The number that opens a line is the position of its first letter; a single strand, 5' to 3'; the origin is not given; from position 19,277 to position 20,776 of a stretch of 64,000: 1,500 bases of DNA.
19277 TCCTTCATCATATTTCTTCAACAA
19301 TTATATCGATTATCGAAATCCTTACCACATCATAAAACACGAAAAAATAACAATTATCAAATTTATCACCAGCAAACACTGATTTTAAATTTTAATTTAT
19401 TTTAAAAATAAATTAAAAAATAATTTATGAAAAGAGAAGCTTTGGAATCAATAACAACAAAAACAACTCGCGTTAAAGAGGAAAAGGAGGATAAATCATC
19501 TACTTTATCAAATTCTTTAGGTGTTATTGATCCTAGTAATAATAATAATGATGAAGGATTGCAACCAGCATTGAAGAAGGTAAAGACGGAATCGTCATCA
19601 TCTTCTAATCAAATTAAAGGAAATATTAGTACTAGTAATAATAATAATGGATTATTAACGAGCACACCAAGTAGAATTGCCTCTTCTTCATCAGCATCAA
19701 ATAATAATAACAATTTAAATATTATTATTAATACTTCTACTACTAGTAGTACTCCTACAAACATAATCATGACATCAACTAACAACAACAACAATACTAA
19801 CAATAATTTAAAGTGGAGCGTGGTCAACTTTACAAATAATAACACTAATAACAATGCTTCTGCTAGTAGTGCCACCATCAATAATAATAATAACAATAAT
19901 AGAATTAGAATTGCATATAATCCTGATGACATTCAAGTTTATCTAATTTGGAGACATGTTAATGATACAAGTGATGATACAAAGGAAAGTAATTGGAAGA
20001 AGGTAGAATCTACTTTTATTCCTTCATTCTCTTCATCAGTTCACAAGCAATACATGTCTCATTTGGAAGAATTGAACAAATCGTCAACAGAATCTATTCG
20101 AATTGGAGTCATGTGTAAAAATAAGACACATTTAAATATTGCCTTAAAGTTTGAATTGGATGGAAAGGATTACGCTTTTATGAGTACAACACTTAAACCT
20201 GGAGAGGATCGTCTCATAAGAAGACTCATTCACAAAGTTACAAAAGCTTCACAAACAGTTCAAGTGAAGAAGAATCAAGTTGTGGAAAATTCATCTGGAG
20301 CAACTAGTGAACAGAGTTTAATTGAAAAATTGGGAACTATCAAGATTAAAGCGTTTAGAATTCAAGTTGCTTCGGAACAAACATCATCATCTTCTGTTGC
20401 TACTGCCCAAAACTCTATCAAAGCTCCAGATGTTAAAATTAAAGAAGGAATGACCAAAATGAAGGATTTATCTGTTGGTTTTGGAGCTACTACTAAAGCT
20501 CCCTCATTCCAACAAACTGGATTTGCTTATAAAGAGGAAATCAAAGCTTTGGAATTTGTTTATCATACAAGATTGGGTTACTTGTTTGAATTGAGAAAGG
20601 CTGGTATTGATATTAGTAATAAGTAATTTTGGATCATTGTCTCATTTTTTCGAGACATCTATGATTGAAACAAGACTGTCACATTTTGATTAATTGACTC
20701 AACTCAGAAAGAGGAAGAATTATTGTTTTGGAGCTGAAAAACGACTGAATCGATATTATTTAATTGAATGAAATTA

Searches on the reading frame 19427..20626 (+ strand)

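Call 17: search_protein_families(library=pfam, proteins=[window:19427-20626:+], max_evalue=0.001)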
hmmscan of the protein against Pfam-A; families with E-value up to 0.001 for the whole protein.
window:19427-20626:+ (399 aa): 1 family
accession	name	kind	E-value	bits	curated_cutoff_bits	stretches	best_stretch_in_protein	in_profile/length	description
PF25534.1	DUF7918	-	0.00077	20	27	1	289-364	119-194/228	Domain of unknown function (DUF7918)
